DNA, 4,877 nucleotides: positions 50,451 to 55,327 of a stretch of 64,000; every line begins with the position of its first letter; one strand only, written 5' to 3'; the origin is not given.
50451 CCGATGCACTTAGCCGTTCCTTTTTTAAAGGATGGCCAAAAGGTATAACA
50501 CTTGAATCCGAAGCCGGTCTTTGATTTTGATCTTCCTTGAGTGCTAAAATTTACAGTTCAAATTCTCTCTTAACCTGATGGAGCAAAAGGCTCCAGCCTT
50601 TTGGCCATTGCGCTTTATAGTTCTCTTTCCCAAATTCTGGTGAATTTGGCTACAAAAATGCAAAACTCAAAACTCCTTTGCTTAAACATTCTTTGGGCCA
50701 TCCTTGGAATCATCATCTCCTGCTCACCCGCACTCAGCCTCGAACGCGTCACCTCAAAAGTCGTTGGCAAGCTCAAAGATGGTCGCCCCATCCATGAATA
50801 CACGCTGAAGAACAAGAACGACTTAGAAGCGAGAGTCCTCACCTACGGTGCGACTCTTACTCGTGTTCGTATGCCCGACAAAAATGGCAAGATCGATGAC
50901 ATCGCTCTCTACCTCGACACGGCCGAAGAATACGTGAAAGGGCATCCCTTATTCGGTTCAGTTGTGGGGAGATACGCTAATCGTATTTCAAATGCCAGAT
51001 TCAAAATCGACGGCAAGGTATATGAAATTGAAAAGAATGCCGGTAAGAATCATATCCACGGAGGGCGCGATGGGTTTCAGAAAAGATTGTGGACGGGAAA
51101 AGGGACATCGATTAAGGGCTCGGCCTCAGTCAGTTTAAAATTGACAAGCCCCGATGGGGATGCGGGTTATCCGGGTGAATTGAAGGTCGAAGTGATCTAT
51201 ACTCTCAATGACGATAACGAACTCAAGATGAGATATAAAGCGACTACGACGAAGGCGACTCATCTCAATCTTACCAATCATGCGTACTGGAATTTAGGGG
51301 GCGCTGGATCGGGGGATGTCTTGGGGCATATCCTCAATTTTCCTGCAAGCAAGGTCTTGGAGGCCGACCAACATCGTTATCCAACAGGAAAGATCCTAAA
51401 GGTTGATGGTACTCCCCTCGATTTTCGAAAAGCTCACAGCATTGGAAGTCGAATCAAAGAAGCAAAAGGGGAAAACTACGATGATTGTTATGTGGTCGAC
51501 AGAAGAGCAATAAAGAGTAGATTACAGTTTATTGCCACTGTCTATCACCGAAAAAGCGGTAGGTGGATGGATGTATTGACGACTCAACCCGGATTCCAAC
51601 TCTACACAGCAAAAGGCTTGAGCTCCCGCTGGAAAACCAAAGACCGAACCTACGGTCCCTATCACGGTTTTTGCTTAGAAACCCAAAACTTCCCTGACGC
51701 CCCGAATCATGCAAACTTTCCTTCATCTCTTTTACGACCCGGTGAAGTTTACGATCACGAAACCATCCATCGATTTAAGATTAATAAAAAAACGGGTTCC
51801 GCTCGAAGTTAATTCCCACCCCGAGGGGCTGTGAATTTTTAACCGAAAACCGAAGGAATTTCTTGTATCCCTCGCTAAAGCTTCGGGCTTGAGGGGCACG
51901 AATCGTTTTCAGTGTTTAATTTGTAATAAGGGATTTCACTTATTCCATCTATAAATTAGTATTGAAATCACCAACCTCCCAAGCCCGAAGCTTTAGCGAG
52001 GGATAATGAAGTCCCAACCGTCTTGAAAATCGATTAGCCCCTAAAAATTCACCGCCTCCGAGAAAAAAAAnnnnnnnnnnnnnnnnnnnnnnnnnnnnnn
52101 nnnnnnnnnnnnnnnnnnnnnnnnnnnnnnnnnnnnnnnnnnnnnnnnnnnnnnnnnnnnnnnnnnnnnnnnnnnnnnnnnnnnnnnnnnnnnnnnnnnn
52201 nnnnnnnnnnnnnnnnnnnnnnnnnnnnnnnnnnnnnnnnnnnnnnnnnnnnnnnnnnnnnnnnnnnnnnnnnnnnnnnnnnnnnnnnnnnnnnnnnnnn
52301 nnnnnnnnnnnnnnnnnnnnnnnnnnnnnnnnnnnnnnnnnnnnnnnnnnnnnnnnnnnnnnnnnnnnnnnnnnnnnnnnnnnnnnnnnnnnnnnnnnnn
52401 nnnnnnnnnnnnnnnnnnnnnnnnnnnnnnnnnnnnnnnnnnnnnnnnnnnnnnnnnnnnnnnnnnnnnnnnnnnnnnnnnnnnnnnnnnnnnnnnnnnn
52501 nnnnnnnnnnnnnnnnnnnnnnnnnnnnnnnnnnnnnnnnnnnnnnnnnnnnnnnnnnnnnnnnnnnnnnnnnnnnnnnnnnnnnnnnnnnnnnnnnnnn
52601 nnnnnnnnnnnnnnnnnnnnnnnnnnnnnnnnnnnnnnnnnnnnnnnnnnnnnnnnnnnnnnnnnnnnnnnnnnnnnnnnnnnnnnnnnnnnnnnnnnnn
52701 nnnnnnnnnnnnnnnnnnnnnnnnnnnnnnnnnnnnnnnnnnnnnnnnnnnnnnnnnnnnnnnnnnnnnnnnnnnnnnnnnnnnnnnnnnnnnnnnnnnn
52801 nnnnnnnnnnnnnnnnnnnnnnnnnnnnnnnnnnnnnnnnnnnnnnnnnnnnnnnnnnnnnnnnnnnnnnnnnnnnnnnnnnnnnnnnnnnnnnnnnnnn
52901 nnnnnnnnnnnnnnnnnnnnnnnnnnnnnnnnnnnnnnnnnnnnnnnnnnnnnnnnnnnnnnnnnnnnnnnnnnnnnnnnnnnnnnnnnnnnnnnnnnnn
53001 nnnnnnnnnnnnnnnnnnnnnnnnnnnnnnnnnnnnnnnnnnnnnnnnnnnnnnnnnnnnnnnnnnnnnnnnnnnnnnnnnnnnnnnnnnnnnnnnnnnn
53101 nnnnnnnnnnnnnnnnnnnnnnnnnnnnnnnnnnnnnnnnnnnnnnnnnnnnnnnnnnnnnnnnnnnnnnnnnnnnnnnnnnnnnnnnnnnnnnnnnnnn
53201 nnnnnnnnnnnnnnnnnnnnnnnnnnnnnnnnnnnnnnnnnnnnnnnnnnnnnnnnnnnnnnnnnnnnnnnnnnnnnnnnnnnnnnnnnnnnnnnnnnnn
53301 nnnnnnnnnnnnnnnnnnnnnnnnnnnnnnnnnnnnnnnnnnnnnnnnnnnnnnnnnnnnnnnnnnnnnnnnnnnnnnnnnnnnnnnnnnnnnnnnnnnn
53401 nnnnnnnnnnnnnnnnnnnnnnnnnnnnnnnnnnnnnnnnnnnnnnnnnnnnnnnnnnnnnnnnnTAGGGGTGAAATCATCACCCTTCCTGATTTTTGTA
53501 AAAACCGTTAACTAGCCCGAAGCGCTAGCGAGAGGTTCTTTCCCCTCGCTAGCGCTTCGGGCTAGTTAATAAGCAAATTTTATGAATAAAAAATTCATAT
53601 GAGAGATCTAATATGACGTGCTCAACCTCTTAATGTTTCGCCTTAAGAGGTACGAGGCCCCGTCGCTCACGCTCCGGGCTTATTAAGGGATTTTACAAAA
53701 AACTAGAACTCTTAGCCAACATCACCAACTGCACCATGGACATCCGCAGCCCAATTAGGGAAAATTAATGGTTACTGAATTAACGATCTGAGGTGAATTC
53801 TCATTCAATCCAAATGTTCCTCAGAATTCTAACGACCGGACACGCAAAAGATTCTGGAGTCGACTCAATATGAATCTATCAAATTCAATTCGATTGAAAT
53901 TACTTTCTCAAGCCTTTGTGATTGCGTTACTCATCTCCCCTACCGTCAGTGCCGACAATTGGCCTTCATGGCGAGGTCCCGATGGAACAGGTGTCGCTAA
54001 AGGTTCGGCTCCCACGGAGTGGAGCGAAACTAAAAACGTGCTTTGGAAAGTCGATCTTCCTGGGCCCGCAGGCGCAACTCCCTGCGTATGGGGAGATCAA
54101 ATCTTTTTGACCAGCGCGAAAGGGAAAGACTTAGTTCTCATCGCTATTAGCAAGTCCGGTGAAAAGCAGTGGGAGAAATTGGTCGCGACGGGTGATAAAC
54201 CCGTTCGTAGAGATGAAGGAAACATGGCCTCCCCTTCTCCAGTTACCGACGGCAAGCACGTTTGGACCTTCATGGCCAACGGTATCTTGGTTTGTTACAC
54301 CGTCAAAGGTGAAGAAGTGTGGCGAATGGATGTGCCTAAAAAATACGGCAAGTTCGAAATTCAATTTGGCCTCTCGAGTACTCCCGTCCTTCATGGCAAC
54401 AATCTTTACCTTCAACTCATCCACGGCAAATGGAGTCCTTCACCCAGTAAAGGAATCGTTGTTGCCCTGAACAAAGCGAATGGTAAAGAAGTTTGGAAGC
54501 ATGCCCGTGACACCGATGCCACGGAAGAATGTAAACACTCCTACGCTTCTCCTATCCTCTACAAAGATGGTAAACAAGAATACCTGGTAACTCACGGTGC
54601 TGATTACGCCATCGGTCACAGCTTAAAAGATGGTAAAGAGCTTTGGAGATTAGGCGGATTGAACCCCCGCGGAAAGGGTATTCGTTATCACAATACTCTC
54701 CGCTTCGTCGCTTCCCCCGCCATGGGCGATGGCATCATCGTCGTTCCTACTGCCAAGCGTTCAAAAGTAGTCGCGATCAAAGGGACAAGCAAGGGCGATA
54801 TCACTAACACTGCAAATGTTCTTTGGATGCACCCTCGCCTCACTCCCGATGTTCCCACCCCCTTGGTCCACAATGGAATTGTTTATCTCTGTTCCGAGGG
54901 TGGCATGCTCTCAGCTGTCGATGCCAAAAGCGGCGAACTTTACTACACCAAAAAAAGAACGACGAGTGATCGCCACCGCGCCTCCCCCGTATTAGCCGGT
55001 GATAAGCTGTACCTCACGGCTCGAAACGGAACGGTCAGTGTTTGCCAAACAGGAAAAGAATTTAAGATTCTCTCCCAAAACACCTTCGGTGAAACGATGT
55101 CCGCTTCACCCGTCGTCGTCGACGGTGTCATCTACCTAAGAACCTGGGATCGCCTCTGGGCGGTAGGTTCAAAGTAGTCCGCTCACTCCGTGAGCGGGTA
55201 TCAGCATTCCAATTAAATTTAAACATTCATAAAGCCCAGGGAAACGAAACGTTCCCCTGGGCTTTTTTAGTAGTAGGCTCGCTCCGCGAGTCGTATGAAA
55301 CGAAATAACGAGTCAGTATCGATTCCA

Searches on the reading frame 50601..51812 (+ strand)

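Call 45: search_protein_families(library=ncbifam, proteins=[window:50601-51812:+], max_evalue=0.00001)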
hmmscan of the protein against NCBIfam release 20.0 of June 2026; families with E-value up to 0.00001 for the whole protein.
window:50601-51812:+ (403 aa): 3 families
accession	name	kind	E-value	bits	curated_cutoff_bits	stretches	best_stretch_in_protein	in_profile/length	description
TIGR02636.1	galM_Leloir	equivalog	4.5e-88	295.6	397.65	1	61-393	1-336/336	galactose-1-epimerase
NF008277.0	PRK11055.1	subfamily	3e-84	283.2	240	1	58-394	10-348/349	galactose-1-epimerase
NF011719.0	PRK15172.1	equivalog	5.9e-12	45.6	251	1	109-286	48-216/300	aldose-1-epimerase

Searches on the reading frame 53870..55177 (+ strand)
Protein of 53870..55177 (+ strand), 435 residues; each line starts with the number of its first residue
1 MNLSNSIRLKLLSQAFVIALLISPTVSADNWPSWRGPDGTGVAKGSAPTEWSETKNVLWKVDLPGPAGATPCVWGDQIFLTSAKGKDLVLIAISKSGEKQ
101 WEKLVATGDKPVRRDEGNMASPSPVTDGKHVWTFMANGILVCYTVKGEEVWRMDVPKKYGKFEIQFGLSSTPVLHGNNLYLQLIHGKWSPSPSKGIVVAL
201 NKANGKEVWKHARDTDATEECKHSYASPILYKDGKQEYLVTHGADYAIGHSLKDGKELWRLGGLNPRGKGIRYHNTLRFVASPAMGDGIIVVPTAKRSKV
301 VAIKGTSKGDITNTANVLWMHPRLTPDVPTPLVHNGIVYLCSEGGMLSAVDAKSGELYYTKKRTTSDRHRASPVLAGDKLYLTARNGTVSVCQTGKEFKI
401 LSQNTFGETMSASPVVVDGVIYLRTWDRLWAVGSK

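Call 45: search_protein_families(library=ncbifam, proteins=[window:53870-55177:+], max_evalue=0.00001)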
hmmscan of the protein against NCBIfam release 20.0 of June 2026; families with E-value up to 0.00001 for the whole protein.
window:53870-55177:+ (435 aa): 4 families
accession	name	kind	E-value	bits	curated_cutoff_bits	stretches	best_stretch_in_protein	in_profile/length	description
TIGR03300.1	assembly_YfgL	equivalog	3.3e-14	52.4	285.2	0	330-428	60-155/377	outer membrane protein assembly factor BamB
NF008351.0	PRK11138.1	equivalog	1.1e-13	50.4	423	0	329-421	250-338/394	outer membrane protein assembly factor BamB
TIGR04528.1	acido_non_PQQ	subfamily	2.1e-08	33.4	650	0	398-433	38-73/493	acido-empty-quinoprotein group A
TIGR03075.1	PQQ_enz_alc_DH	subfamily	1.1e-07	30.9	480.05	0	330-367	64-101/530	PQQ-dependent dehydrogenase, methanol/ethanol family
